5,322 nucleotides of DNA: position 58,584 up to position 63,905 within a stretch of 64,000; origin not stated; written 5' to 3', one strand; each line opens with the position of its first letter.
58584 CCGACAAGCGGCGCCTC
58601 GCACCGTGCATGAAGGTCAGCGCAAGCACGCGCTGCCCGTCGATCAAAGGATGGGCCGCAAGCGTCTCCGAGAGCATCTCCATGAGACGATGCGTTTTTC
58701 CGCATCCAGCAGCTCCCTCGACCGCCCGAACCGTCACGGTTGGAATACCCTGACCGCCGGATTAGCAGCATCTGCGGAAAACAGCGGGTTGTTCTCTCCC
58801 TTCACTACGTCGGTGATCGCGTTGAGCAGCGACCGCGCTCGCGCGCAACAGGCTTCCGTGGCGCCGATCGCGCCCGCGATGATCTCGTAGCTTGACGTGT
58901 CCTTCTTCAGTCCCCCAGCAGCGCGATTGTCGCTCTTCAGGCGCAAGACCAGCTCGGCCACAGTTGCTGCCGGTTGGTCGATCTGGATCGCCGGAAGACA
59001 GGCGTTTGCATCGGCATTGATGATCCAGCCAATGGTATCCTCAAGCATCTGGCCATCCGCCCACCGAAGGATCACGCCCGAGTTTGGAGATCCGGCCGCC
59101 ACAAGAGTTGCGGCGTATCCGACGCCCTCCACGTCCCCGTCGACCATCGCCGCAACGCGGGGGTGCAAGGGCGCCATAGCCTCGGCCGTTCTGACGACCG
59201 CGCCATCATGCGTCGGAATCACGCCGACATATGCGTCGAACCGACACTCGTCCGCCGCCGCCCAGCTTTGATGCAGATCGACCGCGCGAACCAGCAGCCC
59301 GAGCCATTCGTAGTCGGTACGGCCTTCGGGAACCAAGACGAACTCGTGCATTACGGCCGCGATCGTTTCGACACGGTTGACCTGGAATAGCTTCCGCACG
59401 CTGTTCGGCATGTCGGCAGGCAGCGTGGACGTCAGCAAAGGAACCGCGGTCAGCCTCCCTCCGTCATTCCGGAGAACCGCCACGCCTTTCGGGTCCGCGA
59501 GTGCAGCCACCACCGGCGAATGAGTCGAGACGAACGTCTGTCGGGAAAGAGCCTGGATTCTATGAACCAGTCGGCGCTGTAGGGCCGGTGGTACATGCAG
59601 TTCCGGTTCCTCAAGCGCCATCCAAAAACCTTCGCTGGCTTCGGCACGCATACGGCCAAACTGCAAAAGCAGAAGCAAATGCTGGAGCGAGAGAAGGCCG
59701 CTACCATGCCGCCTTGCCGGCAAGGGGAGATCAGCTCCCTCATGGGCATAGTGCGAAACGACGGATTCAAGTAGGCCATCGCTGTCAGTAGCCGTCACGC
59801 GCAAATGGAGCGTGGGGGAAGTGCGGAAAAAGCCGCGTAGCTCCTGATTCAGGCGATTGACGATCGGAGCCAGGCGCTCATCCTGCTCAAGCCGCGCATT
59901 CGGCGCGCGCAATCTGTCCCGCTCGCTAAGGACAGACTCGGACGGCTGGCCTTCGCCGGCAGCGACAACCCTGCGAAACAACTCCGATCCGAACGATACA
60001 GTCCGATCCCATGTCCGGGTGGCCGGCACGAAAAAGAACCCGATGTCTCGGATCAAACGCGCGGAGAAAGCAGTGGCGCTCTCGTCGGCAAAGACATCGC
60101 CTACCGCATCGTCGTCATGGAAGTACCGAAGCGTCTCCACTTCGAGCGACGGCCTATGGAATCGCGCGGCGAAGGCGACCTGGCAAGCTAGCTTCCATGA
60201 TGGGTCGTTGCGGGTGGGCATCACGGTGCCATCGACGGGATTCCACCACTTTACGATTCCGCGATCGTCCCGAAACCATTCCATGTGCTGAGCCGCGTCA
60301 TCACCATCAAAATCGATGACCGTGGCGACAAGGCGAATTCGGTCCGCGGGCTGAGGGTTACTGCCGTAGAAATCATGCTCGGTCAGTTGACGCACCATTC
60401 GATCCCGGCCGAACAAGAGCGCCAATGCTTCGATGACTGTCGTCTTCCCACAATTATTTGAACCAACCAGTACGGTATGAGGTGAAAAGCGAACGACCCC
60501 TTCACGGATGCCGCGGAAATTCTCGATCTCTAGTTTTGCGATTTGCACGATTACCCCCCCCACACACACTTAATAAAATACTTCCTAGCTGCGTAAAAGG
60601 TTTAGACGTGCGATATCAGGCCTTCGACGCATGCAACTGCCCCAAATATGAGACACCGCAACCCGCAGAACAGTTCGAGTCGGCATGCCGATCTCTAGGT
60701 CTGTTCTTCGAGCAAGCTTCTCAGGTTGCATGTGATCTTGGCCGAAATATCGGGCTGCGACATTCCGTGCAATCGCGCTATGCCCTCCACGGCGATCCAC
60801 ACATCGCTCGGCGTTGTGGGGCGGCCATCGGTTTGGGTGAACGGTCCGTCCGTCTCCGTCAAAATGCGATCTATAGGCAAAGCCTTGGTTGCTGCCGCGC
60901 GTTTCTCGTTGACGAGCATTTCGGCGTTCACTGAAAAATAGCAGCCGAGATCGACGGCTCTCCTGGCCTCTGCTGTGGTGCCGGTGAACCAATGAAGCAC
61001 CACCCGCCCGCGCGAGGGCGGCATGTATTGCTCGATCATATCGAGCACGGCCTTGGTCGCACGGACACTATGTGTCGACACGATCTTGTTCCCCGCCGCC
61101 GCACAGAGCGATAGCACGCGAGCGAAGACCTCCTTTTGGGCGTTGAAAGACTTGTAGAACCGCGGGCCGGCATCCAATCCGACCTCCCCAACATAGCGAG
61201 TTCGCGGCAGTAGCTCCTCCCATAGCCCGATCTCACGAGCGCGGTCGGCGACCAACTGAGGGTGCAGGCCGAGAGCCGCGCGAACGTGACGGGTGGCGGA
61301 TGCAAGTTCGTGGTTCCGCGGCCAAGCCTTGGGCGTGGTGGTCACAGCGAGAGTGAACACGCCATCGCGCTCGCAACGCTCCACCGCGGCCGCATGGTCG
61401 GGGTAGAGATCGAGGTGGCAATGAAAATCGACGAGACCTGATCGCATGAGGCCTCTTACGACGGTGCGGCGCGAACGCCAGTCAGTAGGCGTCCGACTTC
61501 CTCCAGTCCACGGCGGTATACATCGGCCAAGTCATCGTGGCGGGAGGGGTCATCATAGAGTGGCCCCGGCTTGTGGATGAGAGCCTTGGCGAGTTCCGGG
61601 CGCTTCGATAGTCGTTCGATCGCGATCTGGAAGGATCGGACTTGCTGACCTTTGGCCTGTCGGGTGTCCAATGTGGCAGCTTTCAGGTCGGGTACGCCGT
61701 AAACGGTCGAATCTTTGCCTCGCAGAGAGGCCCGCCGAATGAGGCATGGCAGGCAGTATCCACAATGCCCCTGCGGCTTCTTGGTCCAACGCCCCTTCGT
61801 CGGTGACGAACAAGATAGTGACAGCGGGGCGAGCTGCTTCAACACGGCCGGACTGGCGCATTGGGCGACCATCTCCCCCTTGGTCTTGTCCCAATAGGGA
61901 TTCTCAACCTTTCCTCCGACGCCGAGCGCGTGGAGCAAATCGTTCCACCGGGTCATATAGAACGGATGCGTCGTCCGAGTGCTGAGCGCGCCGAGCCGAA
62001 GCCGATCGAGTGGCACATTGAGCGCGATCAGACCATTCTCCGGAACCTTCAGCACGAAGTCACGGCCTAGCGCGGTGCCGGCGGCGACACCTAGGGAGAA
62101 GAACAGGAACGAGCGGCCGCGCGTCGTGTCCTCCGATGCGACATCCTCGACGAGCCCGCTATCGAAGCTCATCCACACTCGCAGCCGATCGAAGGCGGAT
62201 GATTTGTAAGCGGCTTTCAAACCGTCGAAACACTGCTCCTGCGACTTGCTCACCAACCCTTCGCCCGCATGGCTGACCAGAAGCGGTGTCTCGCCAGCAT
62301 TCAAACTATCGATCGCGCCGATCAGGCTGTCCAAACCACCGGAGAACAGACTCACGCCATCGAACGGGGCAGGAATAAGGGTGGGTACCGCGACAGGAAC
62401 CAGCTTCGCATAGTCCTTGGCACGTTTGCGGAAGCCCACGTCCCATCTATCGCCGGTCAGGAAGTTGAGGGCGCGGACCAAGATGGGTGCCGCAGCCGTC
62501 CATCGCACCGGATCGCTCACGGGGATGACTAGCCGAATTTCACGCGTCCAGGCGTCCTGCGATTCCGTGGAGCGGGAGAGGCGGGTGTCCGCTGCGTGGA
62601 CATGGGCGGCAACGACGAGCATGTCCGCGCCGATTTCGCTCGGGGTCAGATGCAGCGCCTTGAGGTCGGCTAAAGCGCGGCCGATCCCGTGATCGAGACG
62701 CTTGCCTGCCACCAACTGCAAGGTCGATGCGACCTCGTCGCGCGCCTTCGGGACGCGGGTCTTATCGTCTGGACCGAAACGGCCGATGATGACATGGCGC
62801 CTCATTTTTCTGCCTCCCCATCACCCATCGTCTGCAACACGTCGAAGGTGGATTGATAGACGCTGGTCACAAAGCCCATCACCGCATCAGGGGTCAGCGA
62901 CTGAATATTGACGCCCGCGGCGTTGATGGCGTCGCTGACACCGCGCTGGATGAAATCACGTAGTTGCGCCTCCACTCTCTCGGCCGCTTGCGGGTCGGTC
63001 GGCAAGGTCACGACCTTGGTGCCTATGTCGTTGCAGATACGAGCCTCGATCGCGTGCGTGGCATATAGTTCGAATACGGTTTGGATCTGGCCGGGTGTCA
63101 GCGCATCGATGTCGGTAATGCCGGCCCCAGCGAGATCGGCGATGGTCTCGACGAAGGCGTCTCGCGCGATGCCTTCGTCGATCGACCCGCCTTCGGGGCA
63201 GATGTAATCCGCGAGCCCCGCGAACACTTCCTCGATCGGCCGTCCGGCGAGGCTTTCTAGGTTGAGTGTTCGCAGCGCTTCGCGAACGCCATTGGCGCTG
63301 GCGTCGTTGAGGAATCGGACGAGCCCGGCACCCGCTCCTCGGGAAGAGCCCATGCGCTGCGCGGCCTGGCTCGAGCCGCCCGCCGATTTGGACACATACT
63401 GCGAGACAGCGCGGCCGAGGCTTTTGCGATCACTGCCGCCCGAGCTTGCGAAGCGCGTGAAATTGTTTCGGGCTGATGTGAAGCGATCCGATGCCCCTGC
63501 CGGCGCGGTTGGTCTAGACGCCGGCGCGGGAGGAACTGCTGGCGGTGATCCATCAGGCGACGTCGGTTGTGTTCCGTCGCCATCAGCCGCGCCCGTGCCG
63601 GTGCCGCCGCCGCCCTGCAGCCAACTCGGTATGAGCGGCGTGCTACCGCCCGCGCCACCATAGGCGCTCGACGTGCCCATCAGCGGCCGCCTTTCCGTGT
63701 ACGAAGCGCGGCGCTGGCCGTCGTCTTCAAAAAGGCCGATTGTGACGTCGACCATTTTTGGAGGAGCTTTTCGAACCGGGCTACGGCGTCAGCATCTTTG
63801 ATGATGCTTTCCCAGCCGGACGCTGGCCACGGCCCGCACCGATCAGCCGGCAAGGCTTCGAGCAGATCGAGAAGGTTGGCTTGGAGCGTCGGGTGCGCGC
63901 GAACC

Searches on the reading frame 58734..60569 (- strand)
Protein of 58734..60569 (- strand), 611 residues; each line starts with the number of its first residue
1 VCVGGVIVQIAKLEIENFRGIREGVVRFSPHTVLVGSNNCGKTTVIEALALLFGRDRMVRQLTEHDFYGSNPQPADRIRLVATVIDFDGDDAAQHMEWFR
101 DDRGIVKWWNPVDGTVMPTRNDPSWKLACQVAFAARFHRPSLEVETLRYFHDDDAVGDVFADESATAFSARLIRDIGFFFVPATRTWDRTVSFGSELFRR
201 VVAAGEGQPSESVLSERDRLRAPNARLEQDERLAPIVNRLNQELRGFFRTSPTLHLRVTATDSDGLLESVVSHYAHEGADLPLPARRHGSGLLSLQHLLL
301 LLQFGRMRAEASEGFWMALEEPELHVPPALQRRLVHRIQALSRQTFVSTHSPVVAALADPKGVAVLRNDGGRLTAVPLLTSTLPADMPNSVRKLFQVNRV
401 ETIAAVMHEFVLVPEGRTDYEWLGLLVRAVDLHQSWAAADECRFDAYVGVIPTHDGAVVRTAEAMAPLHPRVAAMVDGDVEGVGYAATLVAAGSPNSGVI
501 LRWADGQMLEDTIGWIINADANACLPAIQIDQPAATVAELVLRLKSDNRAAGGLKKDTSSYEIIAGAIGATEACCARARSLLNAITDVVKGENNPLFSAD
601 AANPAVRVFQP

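Call 13: search_protein_families(library=pfam, proteins=[window:58734-60569:-], max_evalue=0.001)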
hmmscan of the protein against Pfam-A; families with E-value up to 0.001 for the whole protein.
window:58734-60569:- (611 aa): 5 families
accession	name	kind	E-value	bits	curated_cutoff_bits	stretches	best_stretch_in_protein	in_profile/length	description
PF13175.12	AAA_15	-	5.8e-21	76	32.1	2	10-57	3-51/374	AAA ATPase domain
PF13304.12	AAA_21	-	1.6e-19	71.5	27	2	216-354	166-302/304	AAA domain, putative AbiEii toxin, Type IV TA system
PF11398.14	DUF2813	-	8.5e-11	42.3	21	1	11-97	4-90/372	Protein of unknown function (DUF2813)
PF13476.12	AAA_23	-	1e-08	36.5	27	1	12-80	1-77/201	AAA domain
PF02463.25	SMC_N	-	1.7e-06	28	40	1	10-61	2-58/220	RecF/RecN/SMC N terminal domain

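Call 102: search_protein_families(library=padloc, proteins=[window:58734-60569:-], max_evalue=0.00001)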
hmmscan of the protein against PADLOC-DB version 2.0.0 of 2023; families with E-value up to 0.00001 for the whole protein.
window:58734-60569:- (611 aa): 85 families (the best 25 are shown)
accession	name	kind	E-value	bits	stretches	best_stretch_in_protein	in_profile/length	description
PDLC00086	GajA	-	1.2e-50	170.9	1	9-435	2-421/600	AAA ATPase domain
PDLC00067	GajA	-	4e-29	99.5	1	8-394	3-385/604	AAA ATPase domain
PDLC00062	GajA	-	1.8e-24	84.2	1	9-389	2-377/639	AAA ATPase domain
PDLC04168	GajA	-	3.2e-24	83.5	2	332-522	295-471/570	-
PDLC00094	GajA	-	2.2e-23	80.6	2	9-186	2-169/569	AAA ATPase domain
PDLC00070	GajA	-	2.5e-23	80.5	2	9-91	2-89/596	AAA ATPase domain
PDLC00090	GajA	-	7.3e-23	79.1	1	9-376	2-386/659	AAA ATPase domain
PDLC02358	Old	-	3.3e-22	77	2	8-84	2-70/578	Old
PDLC00096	GajA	-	9.4e-22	75.5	1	10-104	3-102/630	AAA ATPase domain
PDLC02979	AriA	-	9.7e-22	76.3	2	10-56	3-50/373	-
PDLC00091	GajA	-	2.2e-20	71.1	2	10-101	3-100/627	AAA ATPase domain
PDLC02980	AriA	-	3e-20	71.4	2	216-354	166-302/304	-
PDLC00071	GajA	-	1.3e-18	65.2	1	10-100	3-96/588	AAA ATPase domain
PDLC00069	GajA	-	3.2e-18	63.5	1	10-69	3-62/687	AAA ATPase domain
PDLC00066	GajA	-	4.6e-17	59.8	2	9-87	2-82/567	AAA ATPase domain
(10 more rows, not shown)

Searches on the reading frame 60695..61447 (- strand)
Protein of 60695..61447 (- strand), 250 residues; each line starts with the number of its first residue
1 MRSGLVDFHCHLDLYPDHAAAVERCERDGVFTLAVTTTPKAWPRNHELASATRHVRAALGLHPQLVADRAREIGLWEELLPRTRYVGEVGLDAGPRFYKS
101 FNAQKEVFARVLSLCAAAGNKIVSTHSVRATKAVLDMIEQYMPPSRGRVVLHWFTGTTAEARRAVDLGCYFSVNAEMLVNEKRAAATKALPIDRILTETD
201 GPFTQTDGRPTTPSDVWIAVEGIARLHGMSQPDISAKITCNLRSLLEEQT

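Call 13: search_protein_families(library=pfam, proteins=[window:60695-61447:-], max_evalue=0.001)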
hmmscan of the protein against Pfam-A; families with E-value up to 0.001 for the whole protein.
window:60695-61447:- (250 aa): 1 family
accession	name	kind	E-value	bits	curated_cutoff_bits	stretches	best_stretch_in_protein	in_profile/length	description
PF01026.27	TatD_DNase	-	9.8e-49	166.5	27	1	6-246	1-252/253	TatD related DNase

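Call 102: search_protein_families(library=padloc, proteins=[window:60695-61447:-], max_evalue=0.00001)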
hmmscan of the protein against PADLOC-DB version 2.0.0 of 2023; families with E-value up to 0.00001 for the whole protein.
window:60695-61447:- (250 aa): 1 family
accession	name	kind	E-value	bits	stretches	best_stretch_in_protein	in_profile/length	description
PDLC02215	QatD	-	7.2e-126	416.7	1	2-248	3-249/250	-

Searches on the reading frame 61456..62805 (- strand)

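Call 102: search_protein_families(library=padloc, proteins=[window:61456-62805:-], max_evalue=0.00001)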
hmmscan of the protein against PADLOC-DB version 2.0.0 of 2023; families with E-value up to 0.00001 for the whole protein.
window:61456-62805:- (449 aa): 1 family
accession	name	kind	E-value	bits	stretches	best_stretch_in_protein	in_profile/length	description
PDLC02214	QatC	-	1.4e-210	697.9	1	1-448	1-452/453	-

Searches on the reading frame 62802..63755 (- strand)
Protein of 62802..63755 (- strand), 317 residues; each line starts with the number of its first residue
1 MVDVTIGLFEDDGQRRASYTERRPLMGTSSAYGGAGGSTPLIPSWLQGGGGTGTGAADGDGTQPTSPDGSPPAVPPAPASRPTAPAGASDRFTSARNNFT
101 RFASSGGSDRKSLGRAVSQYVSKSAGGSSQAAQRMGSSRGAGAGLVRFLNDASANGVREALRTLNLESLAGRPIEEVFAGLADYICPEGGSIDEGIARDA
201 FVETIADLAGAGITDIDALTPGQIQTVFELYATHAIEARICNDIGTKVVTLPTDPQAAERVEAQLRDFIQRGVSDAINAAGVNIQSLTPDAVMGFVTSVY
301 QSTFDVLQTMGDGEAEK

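Call 102: search_protein_families(library=padloc, proteins=[window:62802-63755:-], max_evalue=0.00001)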
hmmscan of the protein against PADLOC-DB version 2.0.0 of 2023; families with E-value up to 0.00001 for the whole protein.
window:62802-63755:- (317 aa): 3 families
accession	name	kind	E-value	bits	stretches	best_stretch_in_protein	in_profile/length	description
PDLC02213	QatB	-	6.2e-142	470.8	1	26-316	1-293/294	-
PDLC02211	QatB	-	6.1e-73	242.8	1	126-314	2-190/191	-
PDLC02212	QatB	-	1.7e-24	84.8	1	65-289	8-227/248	-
